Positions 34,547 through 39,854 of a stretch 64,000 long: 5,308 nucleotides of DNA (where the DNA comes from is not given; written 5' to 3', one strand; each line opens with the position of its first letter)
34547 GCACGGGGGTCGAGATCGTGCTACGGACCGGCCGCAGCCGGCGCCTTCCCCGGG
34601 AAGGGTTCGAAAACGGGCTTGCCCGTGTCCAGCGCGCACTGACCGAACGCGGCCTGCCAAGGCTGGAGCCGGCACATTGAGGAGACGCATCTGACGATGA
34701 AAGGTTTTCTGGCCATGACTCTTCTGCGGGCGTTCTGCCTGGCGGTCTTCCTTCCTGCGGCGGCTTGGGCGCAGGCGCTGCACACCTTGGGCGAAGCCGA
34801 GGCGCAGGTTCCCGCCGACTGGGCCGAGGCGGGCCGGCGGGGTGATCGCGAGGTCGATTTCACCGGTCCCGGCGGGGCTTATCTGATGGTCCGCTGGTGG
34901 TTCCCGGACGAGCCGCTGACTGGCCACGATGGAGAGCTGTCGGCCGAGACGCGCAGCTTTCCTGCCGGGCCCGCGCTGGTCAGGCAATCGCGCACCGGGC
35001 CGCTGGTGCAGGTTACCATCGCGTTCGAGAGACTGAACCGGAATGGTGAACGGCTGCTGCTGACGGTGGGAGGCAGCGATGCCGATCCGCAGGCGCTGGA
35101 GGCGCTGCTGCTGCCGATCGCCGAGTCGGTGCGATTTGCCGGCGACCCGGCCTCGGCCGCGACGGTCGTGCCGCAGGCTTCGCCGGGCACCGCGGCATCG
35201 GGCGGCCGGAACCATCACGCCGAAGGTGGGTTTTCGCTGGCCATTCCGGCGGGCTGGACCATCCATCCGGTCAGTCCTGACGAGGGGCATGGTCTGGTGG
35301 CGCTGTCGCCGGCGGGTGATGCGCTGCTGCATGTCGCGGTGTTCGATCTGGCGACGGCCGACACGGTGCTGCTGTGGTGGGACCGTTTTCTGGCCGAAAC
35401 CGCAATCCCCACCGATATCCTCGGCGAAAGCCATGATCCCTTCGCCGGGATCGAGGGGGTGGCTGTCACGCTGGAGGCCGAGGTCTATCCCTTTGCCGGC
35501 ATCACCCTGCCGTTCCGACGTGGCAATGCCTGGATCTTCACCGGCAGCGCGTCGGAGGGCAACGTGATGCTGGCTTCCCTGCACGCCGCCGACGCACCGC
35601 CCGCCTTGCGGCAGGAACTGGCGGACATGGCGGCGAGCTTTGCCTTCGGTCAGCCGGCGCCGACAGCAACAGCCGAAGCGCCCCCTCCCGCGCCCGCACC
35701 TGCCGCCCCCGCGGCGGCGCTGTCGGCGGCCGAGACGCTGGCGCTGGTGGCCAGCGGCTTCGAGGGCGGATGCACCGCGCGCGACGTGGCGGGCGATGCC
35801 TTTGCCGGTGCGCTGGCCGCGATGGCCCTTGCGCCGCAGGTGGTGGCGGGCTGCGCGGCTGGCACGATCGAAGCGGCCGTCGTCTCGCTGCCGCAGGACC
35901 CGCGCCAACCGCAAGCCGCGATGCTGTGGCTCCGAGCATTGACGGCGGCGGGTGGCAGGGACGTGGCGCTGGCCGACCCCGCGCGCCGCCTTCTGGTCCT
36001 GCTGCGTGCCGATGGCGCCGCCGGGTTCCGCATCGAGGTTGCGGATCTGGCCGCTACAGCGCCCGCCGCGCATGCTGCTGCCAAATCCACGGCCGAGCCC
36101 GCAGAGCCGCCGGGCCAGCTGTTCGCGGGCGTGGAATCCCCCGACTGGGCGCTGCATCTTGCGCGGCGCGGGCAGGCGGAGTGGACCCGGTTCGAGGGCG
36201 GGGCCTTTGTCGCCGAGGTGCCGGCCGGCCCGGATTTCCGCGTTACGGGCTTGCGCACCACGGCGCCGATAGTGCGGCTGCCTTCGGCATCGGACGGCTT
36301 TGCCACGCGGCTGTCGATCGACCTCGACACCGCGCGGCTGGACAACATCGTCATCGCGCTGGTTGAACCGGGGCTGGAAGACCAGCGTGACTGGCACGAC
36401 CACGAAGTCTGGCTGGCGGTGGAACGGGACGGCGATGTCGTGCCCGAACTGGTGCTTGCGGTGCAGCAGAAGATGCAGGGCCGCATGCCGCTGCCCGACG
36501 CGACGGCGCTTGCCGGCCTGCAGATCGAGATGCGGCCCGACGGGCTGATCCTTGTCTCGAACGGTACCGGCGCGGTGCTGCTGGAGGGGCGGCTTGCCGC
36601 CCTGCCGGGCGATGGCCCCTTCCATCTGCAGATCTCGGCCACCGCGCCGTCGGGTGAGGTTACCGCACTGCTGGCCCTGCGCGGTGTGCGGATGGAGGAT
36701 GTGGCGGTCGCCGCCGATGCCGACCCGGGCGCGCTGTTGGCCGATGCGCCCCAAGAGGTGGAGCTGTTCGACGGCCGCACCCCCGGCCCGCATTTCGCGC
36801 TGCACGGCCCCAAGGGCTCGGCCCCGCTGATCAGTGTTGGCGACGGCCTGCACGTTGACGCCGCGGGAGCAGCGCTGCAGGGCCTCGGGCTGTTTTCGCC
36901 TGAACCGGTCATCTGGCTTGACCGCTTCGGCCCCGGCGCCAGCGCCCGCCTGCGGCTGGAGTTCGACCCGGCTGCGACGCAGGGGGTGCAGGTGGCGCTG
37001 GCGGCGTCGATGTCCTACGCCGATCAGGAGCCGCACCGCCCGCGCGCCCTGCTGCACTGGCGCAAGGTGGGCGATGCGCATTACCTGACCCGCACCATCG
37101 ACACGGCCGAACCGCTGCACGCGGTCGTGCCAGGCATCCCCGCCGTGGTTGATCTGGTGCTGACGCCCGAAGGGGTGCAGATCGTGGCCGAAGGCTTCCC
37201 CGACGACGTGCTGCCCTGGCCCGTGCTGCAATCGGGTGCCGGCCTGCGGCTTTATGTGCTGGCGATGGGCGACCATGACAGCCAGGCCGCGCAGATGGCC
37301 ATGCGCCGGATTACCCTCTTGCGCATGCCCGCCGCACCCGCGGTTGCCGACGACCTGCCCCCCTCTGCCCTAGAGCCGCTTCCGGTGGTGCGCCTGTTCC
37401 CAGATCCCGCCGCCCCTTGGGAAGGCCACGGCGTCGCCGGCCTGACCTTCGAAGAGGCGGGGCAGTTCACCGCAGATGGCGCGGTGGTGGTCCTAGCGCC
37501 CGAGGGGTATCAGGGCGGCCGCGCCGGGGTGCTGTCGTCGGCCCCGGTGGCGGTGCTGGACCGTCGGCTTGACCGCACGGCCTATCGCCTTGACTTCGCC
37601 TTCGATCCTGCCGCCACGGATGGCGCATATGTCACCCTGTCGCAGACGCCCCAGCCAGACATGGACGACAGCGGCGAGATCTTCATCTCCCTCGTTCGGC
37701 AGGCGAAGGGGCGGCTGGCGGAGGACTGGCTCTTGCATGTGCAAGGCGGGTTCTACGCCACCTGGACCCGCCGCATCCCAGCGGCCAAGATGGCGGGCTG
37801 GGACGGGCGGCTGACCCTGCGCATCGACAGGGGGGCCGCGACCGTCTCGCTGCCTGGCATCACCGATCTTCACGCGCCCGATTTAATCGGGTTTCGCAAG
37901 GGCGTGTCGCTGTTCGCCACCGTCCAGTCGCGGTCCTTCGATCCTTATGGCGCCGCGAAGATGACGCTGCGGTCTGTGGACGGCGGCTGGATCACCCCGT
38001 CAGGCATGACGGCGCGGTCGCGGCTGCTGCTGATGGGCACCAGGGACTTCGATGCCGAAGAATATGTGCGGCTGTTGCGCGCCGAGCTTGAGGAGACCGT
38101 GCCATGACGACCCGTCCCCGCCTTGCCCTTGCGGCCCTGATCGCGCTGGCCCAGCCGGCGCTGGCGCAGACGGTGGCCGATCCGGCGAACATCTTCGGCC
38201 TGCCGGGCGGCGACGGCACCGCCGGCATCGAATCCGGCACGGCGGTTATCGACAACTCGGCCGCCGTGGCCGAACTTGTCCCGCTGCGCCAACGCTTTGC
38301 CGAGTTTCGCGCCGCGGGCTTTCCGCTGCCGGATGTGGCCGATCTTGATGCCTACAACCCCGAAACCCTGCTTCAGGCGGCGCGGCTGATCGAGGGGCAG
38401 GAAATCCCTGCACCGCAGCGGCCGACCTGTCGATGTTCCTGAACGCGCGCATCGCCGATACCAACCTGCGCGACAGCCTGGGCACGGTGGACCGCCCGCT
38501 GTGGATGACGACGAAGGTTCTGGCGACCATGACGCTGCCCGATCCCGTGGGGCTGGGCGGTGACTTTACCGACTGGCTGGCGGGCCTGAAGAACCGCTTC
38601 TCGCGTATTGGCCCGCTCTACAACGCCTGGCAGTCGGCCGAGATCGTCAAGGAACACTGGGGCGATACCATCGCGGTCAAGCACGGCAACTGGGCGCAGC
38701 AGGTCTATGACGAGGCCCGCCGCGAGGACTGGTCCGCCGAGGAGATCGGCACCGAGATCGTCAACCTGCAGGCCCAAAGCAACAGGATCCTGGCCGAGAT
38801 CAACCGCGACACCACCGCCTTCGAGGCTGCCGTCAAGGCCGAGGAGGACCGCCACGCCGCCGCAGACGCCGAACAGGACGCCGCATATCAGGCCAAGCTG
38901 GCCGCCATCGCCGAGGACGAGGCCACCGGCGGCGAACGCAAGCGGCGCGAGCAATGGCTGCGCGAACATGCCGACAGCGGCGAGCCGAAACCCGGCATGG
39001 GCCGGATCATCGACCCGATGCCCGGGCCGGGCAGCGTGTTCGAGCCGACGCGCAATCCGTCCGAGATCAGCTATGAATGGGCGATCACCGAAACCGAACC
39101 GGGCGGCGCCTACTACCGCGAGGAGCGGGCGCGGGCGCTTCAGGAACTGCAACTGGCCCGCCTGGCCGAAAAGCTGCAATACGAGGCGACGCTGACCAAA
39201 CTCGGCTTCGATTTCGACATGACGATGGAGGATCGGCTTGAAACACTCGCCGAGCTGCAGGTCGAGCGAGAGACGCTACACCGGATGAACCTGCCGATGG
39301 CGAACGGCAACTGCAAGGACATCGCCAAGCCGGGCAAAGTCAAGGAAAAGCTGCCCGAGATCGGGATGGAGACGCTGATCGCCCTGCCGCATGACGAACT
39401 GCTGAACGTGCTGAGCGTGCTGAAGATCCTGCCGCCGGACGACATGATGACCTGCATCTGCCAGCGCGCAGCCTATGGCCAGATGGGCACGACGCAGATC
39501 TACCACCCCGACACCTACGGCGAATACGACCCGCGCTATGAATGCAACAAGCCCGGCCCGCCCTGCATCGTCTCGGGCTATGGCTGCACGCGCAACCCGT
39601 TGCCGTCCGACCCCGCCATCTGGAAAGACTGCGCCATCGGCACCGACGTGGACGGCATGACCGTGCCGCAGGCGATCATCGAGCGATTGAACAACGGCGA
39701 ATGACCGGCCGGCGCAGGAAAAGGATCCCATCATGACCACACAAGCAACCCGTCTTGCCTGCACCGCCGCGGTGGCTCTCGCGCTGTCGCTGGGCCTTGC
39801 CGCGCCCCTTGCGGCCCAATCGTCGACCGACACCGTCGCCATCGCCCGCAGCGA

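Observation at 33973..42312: Five-gene operon of giant signal-peptide proteins with no recognisable domains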

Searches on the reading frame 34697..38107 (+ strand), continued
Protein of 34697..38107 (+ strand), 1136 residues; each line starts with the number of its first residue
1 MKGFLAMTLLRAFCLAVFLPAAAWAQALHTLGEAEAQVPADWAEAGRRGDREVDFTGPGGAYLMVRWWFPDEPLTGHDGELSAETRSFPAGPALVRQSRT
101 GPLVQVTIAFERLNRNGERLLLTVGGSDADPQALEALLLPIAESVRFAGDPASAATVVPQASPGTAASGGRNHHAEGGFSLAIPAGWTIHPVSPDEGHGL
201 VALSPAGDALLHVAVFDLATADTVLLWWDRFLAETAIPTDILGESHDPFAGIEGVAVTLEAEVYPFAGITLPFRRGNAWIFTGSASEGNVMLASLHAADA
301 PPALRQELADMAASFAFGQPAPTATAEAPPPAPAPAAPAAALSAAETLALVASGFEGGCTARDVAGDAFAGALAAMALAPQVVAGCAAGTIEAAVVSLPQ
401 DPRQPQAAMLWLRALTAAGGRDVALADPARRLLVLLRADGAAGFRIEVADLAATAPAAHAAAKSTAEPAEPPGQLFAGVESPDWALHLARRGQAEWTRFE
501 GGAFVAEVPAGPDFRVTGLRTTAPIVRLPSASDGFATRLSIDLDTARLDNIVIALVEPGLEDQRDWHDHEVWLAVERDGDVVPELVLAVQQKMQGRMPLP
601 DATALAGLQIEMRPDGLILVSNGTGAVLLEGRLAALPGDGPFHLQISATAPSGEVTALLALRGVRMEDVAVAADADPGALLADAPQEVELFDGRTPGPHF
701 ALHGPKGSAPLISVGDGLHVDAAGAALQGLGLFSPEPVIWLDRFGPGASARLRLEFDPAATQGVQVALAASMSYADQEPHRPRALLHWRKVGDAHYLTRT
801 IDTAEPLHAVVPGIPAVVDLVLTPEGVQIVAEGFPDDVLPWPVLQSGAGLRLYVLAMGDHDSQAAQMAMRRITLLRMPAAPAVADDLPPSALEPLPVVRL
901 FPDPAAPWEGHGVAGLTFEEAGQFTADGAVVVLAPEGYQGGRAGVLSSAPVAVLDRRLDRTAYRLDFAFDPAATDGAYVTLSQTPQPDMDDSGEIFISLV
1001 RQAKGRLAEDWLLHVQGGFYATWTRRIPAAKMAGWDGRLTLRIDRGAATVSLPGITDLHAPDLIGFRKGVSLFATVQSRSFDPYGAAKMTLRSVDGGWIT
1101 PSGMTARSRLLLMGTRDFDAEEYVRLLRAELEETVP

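Call 96: search_solved_structures(query=A4, max_evalue=5)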
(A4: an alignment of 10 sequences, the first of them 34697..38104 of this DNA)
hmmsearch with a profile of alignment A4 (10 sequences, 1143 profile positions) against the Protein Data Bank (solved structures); distinct sequences matched with E-value up to 5: 0.

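Call 98: find_related_loci(query=A3, collection=metagenome_contigs, flank=9000)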
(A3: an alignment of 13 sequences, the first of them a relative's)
Query A3 (533 aa) in metagenome_contigs; peptide patterns used: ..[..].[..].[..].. (x = any residue, [..] = any of these).
34 stretches matched a pattern; 25 encode a relative of the query (tblastn E <= 1e-3); 25 distinct loci.
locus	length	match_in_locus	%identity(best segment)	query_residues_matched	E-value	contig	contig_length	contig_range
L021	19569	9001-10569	89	1-533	0e+0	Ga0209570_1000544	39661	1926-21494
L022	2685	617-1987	27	17-529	2e-54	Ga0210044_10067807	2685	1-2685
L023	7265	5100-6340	31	61-525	2e-55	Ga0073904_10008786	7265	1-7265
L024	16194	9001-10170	30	72-510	1e-40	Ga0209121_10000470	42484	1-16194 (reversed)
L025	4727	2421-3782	49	7-521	4e-36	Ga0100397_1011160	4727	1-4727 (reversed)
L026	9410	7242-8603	49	7-521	5e-36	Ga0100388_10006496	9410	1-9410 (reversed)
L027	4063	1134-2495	49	7-521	4e-36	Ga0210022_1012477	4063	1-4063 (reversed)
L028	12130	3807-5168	49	7-521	5e-36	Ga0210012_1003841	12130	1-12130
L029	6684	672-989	48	422-526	4e-33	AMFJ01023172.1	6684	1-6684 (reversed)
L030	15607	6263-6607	48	422-531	2e-32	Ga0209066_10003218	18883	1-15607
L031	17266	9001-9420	41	374-510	7e-32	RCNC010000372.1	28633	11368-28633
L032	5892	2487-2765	53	426-518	4e-30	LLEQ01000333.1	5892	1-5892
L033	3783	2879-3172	50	420-517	8e-30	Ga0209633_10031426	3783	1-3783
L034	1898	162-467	52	428-529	7e-30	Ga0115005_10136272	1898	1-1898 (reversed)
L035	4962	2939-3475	34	338-510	8e-29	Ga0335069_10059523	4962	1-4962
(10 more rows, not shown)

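Call 103: search_protein_families(library=pfam, alignment_id=A10, max_evalue=0.01)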
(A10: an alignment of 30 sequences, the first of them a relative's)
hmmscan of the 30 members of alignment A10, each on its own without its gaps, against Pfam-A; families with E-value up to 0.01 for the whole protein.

A. member 1, L024:8767-10266:+ (499 aa): 0 families

B. families by the number of members that match (of 30 scanned): 3 families
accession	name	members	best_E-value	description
PF02382.20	RTX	1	0.00042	N-terminal domain in RTX protein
PF08824.15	Serine_rich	1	0.0034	Serine rich protein interaction domain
PF24751.1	DUF7696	1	0.0088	Family of unknown function (DUF7696)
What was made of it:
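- On Autotransporter / RHS / RTX / two-partner adhesins and toxins: Among 30 diverse relatives there was only one chance-level RTX hit (E=4e-4, 1 member; call 103).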

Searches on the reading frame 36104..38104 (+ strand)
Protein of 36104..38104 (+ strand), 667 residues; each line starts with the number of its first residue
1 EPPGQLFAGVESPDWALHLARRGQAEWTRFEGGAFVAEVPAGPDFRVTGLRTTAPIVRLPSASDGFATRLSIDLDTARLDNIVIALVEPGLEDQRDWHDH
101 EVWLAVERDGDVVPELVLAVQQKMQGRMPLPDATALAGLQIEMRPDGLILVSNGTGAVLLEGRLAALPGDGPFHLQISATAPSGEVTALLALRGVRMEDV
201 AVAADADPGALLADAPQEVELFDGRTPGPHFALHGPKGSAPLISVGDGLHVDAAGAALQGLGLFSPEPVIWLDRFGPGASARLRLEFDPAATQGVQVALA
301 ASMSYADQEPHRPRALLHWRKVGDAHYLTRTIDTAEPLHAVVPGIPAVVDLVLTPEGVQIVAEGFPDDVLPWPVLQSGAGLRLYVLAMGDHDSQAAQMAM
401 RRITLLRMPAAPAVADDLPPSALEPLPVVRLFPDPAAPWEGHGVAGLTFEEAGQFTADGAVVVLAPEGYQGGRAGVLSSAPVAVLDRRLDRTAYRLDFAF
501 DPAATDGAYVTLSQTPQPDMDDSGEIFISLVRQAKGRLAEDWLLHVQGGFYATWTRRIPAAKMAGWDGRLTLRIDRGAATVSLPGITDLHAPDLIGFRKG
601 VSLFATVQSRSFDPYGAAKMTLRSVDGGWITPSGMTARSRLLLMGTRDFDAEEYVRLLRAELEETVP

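Call 65: predict_structure(alignment_id=A6)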
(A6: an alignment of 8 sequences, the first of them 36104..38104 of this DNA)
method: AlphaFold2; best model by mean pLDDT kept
length: 667 residues; sequences in the alignment: 8
mean_pLDDT: 58.6   pTM: 0.35
mean pLDDT of the five models: 58.6, 57.2, 51.4, 51.0, 47.1
residues with pLDDT >= 90: 0; 70-90: 216; 50-70: 238; < 50: 213
segments of 3 or more residues with pLDDT < 50: 1-26, 46-48, 199-218, 226-230, 234-241, 252-261, 303-311, 408-492, 518-523, 613-618, 627-636, 639-649, 664-667
pLDDT, mean of each block of 10 residues (from residue 1): 29 35 47 65 53 55 61 72 67 60 69 74 77 77 77 81 67 66 64 59 33 38 51 44 50 45 60 56 79 78 46 76 84 80 84 78 78 56 72 60 56 31 25 29 26 33 34 28 37 62 72 56 66 73 73 75 84 74 84 58 56 47 44 40 42 63 50
secondary structure, 60 per line:
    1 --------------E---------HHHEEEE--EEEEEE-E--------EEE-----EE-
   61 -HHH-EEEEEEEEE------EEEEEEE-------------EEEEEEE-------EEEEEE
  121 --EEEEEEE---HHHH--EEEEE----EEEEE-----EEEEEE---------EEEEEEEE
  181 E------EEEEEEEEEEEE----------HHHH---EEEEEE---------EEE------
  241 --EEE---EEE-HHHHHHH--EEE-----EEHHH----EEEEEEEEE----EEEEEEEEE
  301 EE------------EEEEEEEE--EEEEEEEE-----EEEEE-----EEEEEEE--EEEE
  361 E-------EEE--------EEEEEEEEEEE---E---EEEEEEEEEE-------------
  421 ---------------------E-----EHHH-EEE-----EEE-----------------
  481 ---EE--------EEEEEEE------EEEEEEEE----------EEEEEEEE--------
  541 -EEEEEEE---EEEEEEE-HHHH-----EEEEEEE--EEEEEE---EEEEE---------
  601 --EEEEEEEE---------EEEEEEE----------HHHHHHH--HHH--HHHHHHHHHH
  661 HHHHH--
elements in order (helices of 4 or more, strands of 3 or more residues): E28-31 E34-39 E50-52 E66-74 E81-87 E101-107 E115-120 E123-129 H133-136 E139-143 E148-152 E158-163 E173-181 E188-199 H210-213 E217-222 E232-234 E243-245 E249-251 H253-259 E262-264 E279-287 E292-302 E315-322 E325-332 E338-342 E348-354 E357-361 E369-371 E380-390 E398-407 E453-455 E461-463 E494-500 E507-514 E525-532 E542-548 E552-558 H560-563 E569-575 E578-583 E587-591 E603-610 E620-626 H637-643 H651-665
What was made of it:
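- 36104..38104 (+): Three homologous ~200-aa beta-sandwich domains of B: residues 470-675, 676-885 and 886-1136. The AF2 model is all-beta with pLDDT 58.6 (call 65).
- On ConA-like lectin / LamG superfamily (B residues 470-1136): The model has a mean pLDDT of only 58.6 (call 65).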

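Call 71: fold_search(model_id=the predicted structure, library=pdb)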
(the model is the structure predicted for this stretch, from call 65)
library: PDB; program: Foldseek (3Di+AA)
matches with E <= 10: 1565; with E <= 0.001: 111
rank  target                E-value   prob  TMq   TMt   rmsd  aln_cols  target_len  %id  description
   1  5xau_A                6.5e-09  1.00  0.13  0.14  24.2       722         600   11  Crystal structure of integrin binding fragment of laminin-511 (released 2017-09-20)
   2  3poy_A                2.1e-08  1.00  0.13  0.10  25.9       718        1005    9  Crystal Structure of the alpha-Neurexin-1 ectodomain, LNS 2-6 (released 2011-06-08)
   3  2wjs                  3.4e-08  1.00  0.13  0.16  29.6       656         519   11  Crystal structure of the LG1-3 region of the laminin alpha2 chain (released 2009-06-23)
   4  6m5y_A                9.7e-08  1.00  0.15  0.32  19.9       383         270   12  Structure of human galectin-1 tandem-repeat mutant with lactose (released 2021-03-17)
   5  3qcw_A                1.1e-07  1.00  0.15  0.11  25.7       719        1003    9  Structure of neurexin 1 alpha (domains LNS1-LNS6), no splice inserts (released 2011-06-15)
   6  3vkl_A                1.7e-07  1.00  0.16  0.32  19.6       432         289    7  Protease-resistant mutant form of human Galectin-8 in complex with two lactose molecules (released 2012-09-12)
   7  4han_A                1.9e-07  1.00  0.15  0.29  17.8       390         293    9  Crystal structure of Galectin 8 with NDP52 peptide (released 2013-03-20)
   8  8yzq_G                5.8e-07  1.00  0.15  0.31  17.1       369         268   11  Toxascaris leonina galectin (Tl-gal) W77F/W212F oligomer (released 2025-04-09)
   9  2wsu_A                6.1e-07  1.00  0.14  0.28  25.2       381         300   12  Galectin domain of porcine adenovirus type 4 NADC-1 isolate fibre (released 2010-08-11)
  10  8yzq_C                1.1e-06  1.00  0.15  0.31  17.4       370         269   12  Toxascaris leonina galectin (Tl-gal) W77F/W212F oligomer (released 2025-04-09)
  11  2wsu_B                1.2e-06  1.00  0.15  0.28  25.6       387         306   12  Galectin domain of porcine adenovirus type 4 NADC-1 isolate fibre (released 2010-08-11)
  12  3wv6_A                1.7e-06  1.00  0.15  0.31  20.9       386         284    8  Crystal Structure of a protease-resistant mutant form of human galectin-9 (released 2015-05-20)
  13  8yzq_B                1.8e-06  1.00  0.15  0.32  17.3       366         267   10  Toxascaris leonina galectin (Tl-gal) W77F/W212F oligomer (released 2025-04-09)
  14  4hl0_A                2.4e-06  1.00  0.15  0.31  17.3       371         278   11  Crystal structure of full-length Toxascaris leonina galectin (released 2013-02-06)
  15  4fqz_A                2.9e-06  1.00  0.15  0.31  17.8       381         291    9  Crystal structure of a protease-resistant mutant form of human galectin-8 (released 2012-07-11)
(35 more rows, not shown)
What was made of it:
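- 36104..38104 (+): Foldseek against the PDB gives laminin LG, neurexin LNS and tandem-repeat galectins, E down to 6.5e-9 (call 71).
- On ConA-like lectin / LamG superfamily (B residues 470-1136): Convergent Foldseek hits, 111 with E<=1e-3, to LG, LNS, galectin, clostridial neurotoxin binding domains and PL7 lyases (call 71).
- Beta-sandwich, LamG/galectin-like matches for B (calls 65, 71). Tandem LamG/galectin-like domains are typical of adhesive or receptor-binding proteins (call 71).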

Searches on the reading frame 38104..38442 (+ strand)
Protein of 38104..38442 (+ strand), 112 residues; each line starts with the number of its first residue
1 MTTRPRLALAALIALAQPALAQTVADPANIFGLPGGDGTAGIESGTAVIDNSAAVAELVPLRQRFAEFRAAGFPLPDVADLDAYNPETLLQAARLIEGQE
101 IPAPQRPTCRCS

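Call 4: search_protein_families(library=pfam, proteins=[window:38104-38442:+], max_evalue=1)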
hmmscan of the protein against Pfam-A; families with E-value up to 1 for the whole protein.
window:38104-38442:+ (112 aa): 0 families

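Call 5: search_protein_families(library=ncbifam, proteins=[window:38104-38442:+], max_evalue=1)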
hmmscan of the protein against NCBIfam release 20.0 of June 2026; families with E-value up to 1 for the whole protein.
window:38104-38442:+ (112 aa): 1 family
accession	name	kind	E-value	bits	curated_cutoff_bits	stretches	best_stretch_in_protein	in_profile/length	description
NF007612.0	PRK10260.1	equivalog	0.18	10.8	583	1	46-89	139-182/306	L,D-transpeptidase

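Call 7: search_protein_families(library=padloc, proteins=[window:38104-38442:+], max_evalue=1)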
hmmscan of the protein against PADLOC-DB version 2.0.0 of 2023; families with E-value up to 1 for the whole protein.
window:38104-38442:+ (112 aa): 0 families

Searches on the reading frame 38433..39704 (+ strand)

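Call 4: search_protein_families(library=pfam, proteins=[window:38433-39704:+], max_evalue=1)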
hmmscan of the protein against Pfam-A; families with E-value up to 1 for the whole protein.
window:38433-39704:+ (423 aa): 1 family
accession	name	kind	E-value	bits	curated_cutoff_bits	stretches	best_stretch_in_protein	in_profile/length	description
PF05655.16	AvrD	-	0.11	12.3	25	1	22-80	267-322/331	Pseudomonas avirulence D protein (AvrD)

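Call 5: search_protein_families(library=ncbifam, proteins=[window:38433-39704:+], max_evalue=1)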
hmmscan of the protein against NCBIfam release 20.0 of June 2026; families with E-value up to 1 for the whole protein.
window:38433-39704:+ (423 aa): 0 families

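Call 7: search_protein_families(library=padloc, proteins=[window:38433-39704:+], max_evalue=1)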
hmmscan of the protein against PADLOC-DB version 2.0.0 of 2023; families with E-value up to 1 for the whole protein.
window:38433-39704:+ (423 aa): 0 families
